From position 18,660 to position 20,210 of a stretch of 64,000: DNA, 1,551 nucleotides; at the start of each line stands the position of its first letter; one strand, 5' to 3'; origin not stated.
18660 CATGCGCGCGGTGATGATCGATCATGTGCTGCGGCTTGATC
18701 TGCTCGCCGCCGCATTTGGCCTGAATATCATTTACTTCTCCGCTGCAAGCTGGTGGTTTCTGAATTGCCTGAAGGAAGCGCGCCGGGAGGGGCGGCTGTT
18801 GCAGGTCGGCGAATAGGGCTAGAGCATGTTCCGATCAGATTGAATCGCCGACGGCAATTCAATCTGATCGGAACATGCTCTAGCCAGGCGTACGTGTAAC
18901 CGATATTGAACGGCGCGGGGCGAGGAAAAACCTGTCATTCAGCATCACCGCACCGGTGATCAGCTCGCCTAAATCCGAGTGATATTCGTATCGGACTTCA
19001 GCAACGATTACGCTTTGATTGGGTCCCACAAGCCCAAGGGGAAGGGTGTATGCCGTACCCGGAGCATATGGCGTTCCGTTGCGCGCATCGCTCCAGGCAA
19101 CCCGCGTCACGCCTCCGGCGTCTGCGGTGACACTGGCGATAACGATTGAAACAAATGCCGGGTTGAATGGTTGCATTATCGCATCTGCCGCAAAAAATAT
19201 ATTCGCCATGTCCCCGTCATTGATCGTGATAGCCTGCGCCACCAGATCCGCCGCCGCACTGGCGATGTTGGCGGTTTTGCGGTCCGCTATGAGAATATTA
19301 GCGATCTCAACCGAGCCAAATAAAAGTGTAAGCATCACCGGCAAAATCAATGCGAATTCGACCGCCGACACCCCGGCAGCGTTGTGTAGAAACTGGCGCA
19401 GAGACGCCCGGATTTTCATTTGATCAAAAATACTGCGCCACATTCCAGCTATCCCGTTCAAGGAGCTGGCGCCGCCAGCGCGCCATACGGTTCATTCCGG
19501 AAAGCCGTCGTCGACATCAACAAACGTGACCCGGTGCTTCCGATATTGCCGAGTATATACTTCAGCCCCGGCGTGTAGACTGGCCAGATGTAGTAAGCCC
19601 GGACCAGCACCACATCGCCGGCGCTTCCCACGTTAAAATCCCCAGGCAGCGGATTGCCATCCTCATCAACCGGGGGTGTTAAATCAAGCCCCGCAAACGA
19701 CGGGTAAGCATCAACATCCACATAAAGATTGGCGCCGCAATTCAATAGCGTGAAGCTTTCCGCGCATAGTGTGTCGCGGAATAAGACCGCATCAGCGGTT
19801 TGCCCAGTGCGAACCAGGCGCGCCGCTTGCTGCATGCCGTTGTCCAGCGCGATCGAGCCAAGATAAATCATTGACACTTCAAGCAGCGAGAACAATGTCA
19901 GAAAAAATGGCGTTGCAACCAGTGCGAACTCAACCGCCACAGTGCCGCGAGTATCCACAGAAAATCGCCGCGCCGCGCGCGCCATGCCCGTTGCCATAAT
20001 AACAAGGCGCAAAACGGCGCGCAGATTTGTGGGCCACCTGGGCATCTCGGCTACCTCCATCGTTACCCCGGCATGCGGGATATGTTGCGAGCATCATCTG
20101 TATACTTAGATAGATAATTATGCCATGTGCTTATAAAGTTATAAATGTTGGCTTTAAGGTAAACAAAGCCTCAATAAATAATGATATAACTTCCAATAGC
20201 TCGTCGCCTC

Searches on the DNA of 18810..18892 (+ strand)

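Call 75: search_dna_similar(query=window:18810-18892:+, collection=plasmids, mode=distant, max_evalue=0.1, max_rows=10)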
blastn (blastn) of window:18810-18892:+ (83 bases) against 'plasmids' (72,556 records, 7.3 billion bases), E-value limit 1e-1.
Records with a match: 10; places in all: 15; records where one place covers at least 80% of the query: 0.
Best place of each record, by identity: 95-99% 2; 90-95% 7; 80-90% 1.
By first word of the organism name: Sphingobium 10.
By predicted mobility (MOB-suite, as given by PLSDB): non-mobilizable 8; conjugative 2.
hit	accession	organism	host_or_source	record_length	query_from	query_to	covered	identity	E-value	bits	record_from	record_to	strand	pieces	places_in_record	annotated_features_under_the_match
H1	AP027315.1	Sphingobium sp. TomMM15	-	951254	6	38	40%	87.9%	5e-2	43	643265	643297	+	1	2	none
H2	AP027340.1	Sphingobium sp. TomTYG73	-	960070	8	38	37%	90.3%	5e-2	44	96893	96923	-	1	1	none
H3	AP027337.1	Sphingobium sp. TomTYG72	-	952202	10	38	35%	96.6%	1e-3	49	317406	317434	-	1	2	none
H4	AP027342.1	Sphingobium sp. TomTYG74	-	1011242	10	38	35%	96.6%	1e-3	49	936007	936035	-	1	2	none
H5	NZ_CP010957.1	Sphingobium sp. YBL2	cell culture,soil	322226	8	36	35%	93.1%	1e-2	45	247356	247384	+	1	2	none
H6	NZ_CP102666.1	Sphingobium sp. JS3065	whole organism,chemical plant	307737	48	76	35%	93.1%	1e-2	45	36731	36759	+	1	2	none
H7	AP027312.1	Sphingobium sp. TomMM7A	-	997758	10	38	35%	93.1%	1e-2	45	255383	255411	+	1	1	none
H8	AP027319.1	Sphingobium sp. TomTYG42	-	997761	10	38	35%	93.1%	1e-2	45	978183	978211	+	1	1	none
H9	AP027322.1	Sphingobium sp. TomTYG43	-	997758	10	38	35%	93.1%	1e-2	45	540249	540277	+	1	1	none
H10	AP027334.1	Sphingobium sp. TomTYG71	-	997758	10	38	35%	93.1%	1e-2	45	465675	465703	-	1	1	none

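Call 76: get_annotated_region(hit=H3, flank=3000)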
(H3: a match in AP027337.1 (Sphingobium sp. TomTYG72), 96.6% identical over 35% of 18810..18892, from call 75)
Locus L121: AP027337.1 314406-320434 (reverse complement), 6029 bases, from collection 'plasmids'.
description: Sphingobium sp. TomTYG72 plasmid pTomTYG72a DNA, complete genome
organism: Sphingobium sp. TomTYG72 (NCBI taxid 3028890)
taxonomy: Bacteria; Pseudomonadota; Alphaproteobacteria; Sphingomonadales; Sphingomonadaceae; Sphingobium; Sphingobium sp. TomTYG72
host: -; source: -; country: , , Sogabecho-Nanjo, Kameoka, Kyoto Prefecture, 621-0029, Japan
typing (MOB-suite, as given by PLSDB): non-mobilizable; replicon rep_cluster_545
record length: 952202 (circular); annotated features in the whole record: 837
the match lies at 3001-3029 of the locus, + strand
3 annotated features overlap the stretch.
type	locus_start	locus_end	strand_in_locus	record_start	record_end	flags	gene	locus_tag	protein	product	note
CDS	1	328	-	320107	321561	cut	-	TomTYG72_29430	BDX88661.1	amine oxidase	-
CDS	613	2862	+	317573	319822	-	fyuA_2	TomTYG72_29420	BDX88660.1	TonB-dependent receptor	-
CDS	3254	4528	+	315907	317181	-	-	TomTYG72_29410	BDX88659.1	hypothetical protein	-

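Call 77: get_annotated_region(hit=H5, flank=3000)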
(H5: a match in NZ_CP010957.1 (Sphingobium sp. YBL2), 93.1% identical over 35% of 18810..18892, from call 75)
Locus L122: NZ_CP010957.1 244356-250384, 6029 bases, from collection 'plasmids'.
description: Sphingobium sp. YBL2 plasmid 3pYBL2-3, complete sequence
organism: Sphingobium sp. YBL2 (NCBI taxid 484429)
taxonomy: Bacteria; Pseudomonadota; Alphaproteobacteria; Sphingomonadales; Sphingomonadaceae; Sphingobium; Sphingobium sp. YBL2
host: -; source: cell culture,soil; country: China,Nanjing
typing (MOB-suite, as given by PLSDB): conjugative; relaxase MOBF; mating-pair formation MPF_T
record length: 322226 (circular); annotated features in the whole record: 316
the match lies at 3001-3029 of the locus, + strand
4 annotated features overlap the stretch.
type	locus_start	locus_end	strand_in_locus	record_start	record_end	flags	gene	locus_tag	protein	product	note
CDS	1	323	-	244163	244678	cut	-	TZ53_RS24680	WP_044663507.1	prepilin peptidase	-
CDS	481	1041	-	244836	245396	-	-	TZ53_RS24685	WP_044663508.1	2OG-Fe(II) oxygenase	-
CDS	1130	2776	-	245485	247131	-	-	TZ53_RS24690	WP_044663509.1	ShlB/FhaC/HecB family hemolysin secretion/activation protein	-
CDS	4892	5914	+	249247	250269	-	-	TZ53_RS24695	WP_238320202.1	hypothetical protein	-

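Call 82: search_dna_similar(query=L121:2600-3500:+, collection=plasmids, mode=near, max_rows=30)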
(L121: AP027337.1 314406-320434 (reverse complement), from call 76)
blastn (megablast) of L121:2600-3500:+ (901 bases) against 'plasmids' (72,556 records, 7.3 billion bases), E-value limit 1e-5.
Records with a match: 10; places in all: 26; records where one place covers at least 80% of the query: 2.
Best place of each record, by identity: >=99% 2; 95-99% 4; 90-95% 3; 80-90% 1.
By first word of the organism name: Sphingobium 10.
By predicted mobility (MOB-suite, as given by PLSDB): non-mobilizable 9; conjugative 1.
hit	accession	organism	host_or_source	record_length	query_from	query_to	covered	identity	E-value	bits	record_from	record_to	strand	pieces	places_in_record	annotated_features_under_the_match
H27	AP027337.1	Sphingobium sp. TomTYG72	-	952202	1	901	100%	100.0%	0e+0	1664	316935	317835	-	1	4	fyuA_2: TonB-dependent receptor | hypothetical protein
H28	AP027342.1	Sphingobium sp. TomTYG74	-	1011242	1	901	100%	100.0%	0e+0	1664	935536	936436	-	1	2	fyuA_4: TonB-dependent receptor | hypothetical protein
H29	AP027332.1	Sphingobium sp. TomTYG65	-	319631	397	508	12%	92.9%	4e-37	163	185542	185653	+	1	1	zinc metallohydrolase glyoxalase II family protein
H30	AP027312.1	Sphingobium sp. TomMM7A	-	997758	401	508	12%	95.4%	6e-40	172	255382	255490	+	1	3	none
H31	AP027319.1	Sphingobium sp. TomTYG42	-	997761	401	508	12%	95.4%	6e-40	172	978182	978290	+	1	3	none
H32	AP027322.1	Sphingobium sp. TomTYG43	-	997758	401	508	12%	95.4%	6e-40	172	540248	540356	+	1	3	none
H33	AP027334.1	Sphingobium sp. TomTYG71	-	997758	401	508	12%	95.4%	6e-40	172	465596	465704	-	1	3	none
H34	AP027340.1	Sphingobium sp. TomTYG73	-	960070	400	507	12%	94.5%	3e-38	167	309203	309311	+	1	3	hemolysin D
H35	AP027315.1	Sphingobium sp. TomMM15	-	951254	400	507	12%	94.5%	3e-38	167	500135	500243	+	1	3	hypothetical protein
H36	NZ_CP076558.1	Sphingobium xenophagum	bacteria,La Roche-Posay thermal water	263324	401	508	12%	83.5%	3e-18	100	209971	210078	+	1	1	none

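Call 83: get_annotated_region(hit=H30, flank=800)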
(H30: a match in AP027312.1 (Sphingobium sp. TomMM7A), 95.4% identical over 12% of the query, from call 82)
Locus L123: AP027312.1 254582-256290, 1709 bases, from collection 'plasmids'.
description: Sphingobium sp. TomMM7A plasmid pTomMM7Aa DNA, complete genome
organism: Sphingobium sp. TomMM7A (NCBI taxid 3028880)
taxonomy: Bacteria; Pseudomonadota; Alphaproteobacteria; Sphingomonadales; Sphingomonadaceae; Sphingobium; Sphingobium sp. TomMM7A
host: -; source: -; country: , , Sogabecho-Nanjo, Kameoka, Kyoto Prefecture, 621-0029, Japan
typing (MOB-suite, as given by PLSDB): non-mobilizable
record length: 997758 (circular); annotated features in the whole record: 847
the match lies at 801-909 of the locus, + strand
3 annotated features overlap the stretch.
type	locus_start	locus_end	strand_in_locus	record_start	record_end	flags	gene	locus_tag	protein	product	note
CDS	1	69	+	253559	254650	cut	-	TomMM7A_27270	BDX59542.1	hypothetical protein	-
CDS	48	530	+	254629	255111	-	-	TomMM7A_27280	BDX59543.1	hypothetical protein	-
CDS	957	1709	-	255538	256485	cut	-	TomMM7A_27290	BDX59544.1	putative lipase LipH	-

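Call 84: get_annotated_region(hit=H34, flank=800)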
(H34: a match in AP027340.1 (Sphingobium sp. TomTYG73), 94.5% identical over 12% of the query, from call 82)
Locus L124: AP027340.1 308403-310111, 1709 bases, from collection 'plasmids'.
description: Sphingobium sp. TomTYG73 plasmid pTomTYG73a DNA, complete genome
organism: Sphingobium sp. TomTYG73 (NCBI taxid 3028891)
taxonomy: Bacteria; Pseudomonadota; Alphaproteobacteria; Sphingomonadales; Sphingomonadaceae; Sphingobium; Sphingobium sp. TomTYG73
host: -; source: -; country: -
typing (MOB-suite, as given by PLSDB): non-mobilizable
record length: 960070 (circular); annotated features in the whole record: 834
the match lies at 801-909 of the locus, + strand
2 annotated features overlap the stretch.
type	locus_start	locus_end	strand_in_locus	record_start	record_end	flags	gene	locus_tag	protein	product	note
CDS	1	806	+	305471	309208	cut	-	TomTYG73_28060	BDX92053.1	hemolysin D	-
CDS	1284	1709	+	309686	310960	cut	-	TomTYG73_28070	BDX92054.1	MFS transporter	-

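Call 85: search_dna_similar(query=L123:1-1709:+, collection=plasmids, mode=near, max_rows=30)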
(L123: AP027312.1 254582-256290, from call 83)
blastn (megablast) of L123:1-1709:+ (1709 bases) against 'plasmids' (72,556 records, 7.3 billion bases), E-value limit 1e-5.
Records with a match: 21; places in all: 68; records where one place covers at least 80% of the query: 6.
Best place of each record, by identity: >=99% 5; 95-99% 4; 90-95% 5; 80-90% 6; 60-80% 1.
By first word of the organism name: Sphingobium 17; Novosphingobium 2; Sphingomonas 2.
By predicted mobility (MOB-suite, as given by PLSDB): non-mobilizable 18; conjugative 3.
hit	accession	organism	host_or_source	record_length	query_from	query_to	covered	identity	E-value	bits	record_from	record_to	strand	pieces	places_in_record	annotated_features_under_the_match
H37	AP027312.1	Sphingobium sp. TomMM7A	-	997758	1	1709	100%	100.0%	0e+0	3157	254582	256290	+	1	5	putative lipase LipH | hypothetical protein (x2)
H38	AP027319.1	Sphingobium sp. TomTYG42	-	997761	1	1709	100%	100.0%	0e+0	3157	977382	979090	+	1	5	putative lipase LipH | hypothetical protein (x2)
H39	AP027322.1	Sphingobium sp. TomTYG43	-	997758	1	1709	100%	100.0%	0e+0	3157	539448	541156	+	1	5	putative lipase LipH | hypothetical protein (x2)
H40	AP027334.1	Sphingobium sp. TomTYG71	-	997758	1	1709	100%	100.0%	0e+0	3157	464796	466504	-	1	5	putative lipase LipH | hypothetical protein (x2)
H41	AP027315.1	Sphingobium sp. TomMM15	-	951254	1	1709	100%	97.6%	0e+0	2926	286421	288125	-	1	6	putative lipase LipH | hypothetical protein (x2)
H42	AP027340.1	Sphingobium sp. TomTYG73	-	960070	1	1709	100%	97.3%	0e+0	2892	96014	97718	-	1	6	putative lipase LipH | hypothetical protein (x2)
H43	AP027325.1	Sphingobium sp. TomTYG46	-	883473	1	1709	79%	92.9%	0e+0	1947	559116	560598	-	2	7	putative lipase LipH | hypothetical protein (x2)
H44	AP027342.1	Sphingobium sp. TomTYG74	-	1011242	4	1709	74%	95.1%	0e+0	2008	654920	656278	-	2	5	putative lipase LipH | hypothetical protein (x2)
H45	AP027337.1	Sphingobium sp. TomTYG72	-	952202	4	1709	74%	94.9%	0e+0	1992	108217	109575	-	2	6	putative lipase LipH | hypothetical protein (x2)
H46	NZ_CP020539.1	Sphingobium herbicidovorans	cell culture,soil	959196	1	1709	75%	81.2%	0e+0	1015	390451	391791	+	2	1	alpha/beta hydrolase | nuclear transport factor 2 family protein | DUF1214 domain-containing protein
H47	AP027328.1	Sphingobium sp. TomTYG64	-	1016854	900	1709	47%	94.2%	0e+0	1236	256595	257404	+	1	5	putative lipase LipH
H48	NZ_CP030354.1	Novosphingobium sp. P6W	cell culture,podzolic fallow soil ...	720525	990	1709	42%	78.0%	2e-121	444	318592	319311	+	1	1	alpha/beta hydrolase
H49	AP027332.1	Sphingobium sp. TomTYG65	-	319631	800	912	7%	93.0%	2e-37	165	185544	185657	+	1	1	zinc metallohydrolase glyoxalase II family protein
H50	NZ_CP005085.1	Sphingobium sp. TKS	-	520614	562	668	6%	89.8%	4e-29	137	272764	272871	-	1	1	none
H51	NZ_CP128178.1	Sphingobium baderi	mixed culture,activated sludge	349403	562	668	6%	89.8%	4e-29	137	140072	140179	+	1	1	none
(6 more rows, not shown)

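Call 86: search_dna_similar(query=L124:1-1709:+, collection=plasmids, mode=near, max_rows=30)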
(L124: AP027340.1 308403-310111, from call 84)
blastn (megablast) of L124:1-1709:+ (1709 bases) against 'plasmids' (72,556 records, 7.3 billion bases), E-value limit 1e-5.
Records with a match: 12; places in all: 37; records where one place covers at least 80% of the query: 10.
Best place of each record, by identity: >=99% 1; 95-99% 5; 90-95% 5; 80-90% 1.
By first word of the organism name: Sphingobium 12.
By predicted mobility (MOB-suite, as given by PLSDB): non-mobilizable 11; conjugative 1.
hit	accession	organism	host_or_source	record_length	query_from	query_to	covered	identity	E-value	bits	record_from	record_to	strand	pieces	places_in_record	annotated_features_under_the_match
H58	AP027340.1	Sphingobium sp. TomTYG73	-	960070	1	1709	100%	100.0%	0e+0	3157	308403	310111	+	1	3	hemolysin D | MFS transporter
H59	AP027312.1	Sphingobium sp. TomMM7A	-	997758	3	1709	100%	97.3%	0e+0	2894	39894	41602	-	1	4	hypothetical protein | MFS transporter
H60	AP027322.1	Sphingobium sp. TomTYG43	-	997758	3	1709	100%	97.3%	0e+0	2894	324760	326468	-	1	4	hypothetical protein | MFS transporter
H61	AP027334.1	Sphingobium sp. TomTYG71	-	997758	3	1709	100%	97.3%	0e+0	2894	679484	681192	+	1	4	hypothetical protein | MFS transporter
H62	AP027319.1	Sphingobium sp. TomTYG42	-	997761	3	1709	100%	97.1%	0e+0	2880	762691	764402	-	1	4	hypothetical protein | MFS transporter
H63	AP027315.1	Sphingobium sp. TomMM15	-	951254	1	1709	100%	96.7%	0e+0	2843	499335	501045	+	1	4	hypothetical protein | MFS transporter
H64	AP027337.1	Sphingobium sp. TomTYG72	-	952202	1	1709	94%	94.9%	0e+0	2524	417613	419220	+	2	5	hypothetical protein | MFS transporter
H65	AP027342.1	Sphingobium sp. TomTYG74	-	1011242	1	1709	94%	94.9%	0e+0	2518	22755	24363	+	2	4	hypothetical protein | MFS transporter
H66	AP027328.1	Sphingobium sp. TomTYG64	-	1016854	3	1709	94%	94.0%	0e+0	2437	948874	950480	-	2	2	hypothetical protein | MFS transporter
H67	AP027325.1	Sphingobium sp. TomTYG46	-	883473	3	1709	89%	93.7%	0e+0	2273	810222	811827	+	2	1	hypothetical protein (x2)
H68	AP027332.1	Sphingobium sp. TomTYG65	-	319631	802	909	6%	91.7%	5e-33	150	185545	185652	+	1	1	zinc metallohydrolase glyoxalase II family protein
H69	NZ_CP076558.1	Sphingobium xenophagum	bacteria,La Roche-Posay thermal water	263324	802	909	6%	86.1%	2e-22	115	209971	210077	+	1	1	none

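Call 87: get_annotated_region(hit=H64, flank=0)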
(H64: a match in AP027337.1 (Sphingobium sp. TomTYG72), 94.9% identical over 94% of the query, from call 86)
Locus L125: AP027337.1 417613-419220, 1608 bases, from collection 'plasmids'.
description: Sphingobium sp. TomTYG72 plasmid pTomTYG72a DNA, complete genome
organism: Sphingobium sp. TomTYG72 (NCBI taxid 3028890)
taxonomy: Bacteria; Pseudomonadota; Alphaproteobacteria; Sphingomonadales; Sphingomonadaceae; Sphingobium; Sphingobium sp. TomTYG72
host: -; source: -; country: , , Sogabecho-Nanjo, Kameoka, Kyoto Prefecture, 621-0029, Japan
typing (MOB-suite, as given by PLSDB): non-mobilizable; replicon rep_cluster_545
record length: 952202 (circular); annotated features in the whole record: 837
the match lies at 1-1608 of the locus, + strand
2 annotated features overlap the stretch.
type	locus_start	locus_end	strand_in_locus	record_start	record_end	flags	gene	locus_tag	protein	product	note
CDS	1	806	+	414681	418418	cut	-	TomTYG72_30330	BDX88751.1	hypothetical protein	-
CDS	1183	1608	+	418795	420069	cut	-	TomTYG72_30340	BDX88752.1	MFS transporter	-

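Call 88: get_annotated_region(hit=H66, flank=0)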
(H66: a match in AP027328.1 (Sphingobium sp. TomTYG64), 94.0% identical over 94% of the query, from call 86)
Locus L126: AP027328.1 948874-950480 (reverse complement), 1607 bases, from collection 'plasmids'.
description: Sphingobium sp. TomTYG64 plasmid pTomTYG64a DNA, complete genome
organism: Sphingobium sp. TomTYG64 (NCBI taxid 3028887)
taxonomy: Bacteria; Pseudomonadota; Alphaproteobacteria; Sphingomonadales; Sphingomonadaceae; Sphingobium; Sphingobium sp. TomTYG64
host: -; source: -; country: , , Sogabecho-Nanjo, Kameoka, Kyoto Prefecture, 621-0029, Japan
typing (MOB-suite, as given by PLSDB): non-mobilizable; replicon rep_cluster_545
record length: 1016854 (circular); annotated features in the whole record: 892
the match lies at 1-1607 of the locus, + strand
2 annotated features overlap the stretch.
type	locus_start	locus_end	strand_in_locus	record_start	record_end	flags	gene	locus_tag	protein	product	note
CDS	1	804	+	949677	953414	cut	-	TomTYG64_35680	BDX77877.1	hypothetical protein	-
CDS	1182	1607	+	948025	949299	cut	-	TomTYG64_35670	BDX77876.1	MFS transporter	-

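Call 89: get_annotated_region(hit=H67, flank=0)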
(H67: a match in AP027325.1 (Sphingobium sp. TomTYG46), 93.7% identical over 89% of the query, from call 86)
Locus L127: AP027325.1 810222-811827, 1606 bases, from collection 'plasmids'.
description: Sphingobium sp. TomTYG46 plasmid pTomTYG46a DNA, complete genome
organism: Sphingobium sp. TomTYG46 (NCBI taxid 3028886)
taxonomy: Bacteria; Pseudomonadota; Alphaproteobacteria; Sphingomonadales; Sphingomonadaceae; Sphingobium; Sphingobium sp. TomTYG46
host: -; source: -; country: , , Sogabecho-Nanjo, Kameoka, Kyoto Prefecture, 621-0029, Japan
typing (MOB-suite, as given by PLSDB): non-mobilizable; replicon rep_cluster_545
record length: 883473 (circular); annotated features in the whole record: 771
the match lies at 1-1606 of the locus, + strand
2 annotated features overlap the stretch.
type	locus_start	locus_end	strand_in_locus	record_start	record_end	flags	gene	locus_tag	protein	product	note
CDS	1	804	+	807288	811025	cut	-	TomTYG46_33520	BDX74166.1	hypothetical protein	-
CDS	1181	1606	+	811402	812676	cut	-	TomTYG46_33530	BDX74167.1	hypothetical protein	-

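Call 94: get_annotated_region(hit=H45, flank=0)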
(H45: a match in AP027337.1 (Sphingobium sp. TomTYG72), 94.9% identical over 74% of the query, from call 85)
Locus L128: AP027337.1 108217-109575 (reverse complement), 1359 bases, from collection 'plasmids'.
description: Sphingobium sp. TomTYG72 plasmid pTomTYG72a DNA, complete genome
organism: Sphingobium sp. TomTYG72 (NCBI taxid 3028890)
taxonomy: Bacteria; Pseudomonadota; Alphaproteobacteria; Sphingomonadales; Sphingomonadaceae; Sphingobium; Sphingobium sp. TomTYG72
host: -; source: -; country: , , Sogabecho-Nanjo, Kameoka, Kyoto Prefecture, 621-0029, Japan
typing (MOB-suite, as given by PLSDB): non-mobilizable; replicon rep_cluster_545
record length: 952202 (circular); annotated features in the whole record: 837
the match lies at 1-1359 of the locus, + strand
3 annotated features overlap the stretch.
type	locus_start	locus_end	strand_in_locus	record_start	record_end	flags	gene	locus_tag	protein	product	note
CDS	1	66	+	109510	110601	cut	-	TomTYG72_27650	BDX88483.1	hypothetical protein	-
CDS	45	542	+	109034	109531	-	-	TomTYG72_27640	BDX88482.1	hypothetical protein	-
CDS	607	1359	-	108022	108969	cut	-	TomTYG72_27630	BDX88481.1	putative lipase LipH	-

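Call 95: get_annotated_region(hit=H43, flank=0)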
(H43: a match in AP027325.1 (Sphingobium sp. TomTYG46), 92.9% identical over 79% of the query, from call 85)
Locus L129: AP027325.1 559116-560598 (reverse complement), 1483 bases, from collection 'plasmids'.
description: Sphingobium sp. TomTYG46 plasmid pTomTYG46a DNA, complete genome
organism: Sphingobium sp. TomTYG46 (NCBI taxid 3028886)
taxonomy: Bacteria; Pseudomonadota; Alphaproteobacteria; Sphingomonadales; Sphingomonadaceae; Sphingobium; Sphingobium sp. TomTYG46
host: -; source: -; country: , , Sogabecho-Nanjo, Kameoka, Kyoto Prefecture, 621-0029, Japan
typing (MOB-suite, as given by PLSDB): non-mobilizable; replicon rep_cluster_545
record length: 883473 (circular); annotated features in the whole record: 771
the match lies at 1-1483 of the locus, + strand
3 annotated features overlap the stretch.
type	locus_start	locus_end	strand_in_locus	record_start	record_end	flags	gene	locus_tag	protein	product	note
CDS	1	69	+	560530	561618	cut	-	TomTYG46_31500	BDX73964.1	hypothetical protein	-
CDS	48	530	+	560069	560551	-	-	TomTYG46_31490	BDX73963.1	hypothetical protein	-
CDS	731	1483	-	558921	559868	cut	-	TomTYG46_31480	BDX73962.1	putative lipase LipH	-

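Call 96: get_annotated_region(hit=H46, flank=0)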
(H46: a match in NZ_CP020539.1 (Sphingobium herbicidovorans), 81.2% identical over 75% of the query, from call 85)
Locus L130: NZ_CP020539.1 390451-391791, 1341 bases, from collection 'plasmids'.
description: Sphingobium herbicidovorans strain MH plasmid pMSHV, complete sequence
organism: Sphingobium herbicidovorans (NCBI taxid 76947)
taxonomy: Bacteria; Pseudomonadota; Alphaproteobacteria; Sphingomonadales; Sphingomonadaceae; Sphingobium; Sphingobium herbicidovorans
host: -; source: cell culture,soil; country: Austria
typing (MOB-suite, as given by PLSDB): conjugative; replicon rep_cluster_545; relaxase MOBP; mating-pair formation MPF_T
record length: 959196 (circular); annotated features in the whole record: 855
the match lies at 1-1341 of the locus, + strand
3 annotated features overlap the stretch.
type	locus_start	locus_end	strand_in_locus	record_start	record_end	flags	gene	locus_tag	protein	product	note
CDS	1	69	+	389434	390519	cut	-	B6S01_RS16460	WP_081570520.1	DUF1214 domain-containing protein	-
CDS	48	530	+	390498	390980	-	-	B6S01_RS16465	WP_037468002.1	nuclear transport factor 2 family protein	-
CDS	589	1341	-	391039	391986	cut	-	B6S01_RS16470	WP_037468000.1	alpha/beta hydrolase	-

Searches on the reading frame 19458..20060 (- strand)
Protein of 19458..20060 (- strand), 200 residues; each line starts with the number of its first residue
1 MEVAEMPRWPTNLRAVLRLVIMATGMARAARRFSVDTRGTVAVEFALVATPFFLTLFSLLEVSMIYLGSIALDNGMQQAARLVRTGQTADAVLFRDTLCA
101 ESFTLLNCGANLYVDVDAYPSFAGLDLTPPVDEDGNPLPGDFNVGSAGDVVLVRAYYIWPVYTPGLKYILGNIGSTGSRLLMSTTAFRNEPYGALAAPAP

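Call 52: search_protein_families(library=pfam, proteins=[window:19458-20060:-], max_evalue=0.001)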
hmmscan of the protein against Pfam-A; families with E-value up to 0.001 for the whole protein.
window:19458-20060:- (200 aa): 1 family
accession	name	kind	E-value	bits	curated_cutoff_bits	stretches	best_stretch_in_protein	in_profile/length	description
PF07811.17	TadE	-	6.1e-09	36.3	22.9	1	39-81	1-43/43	TadE-like protein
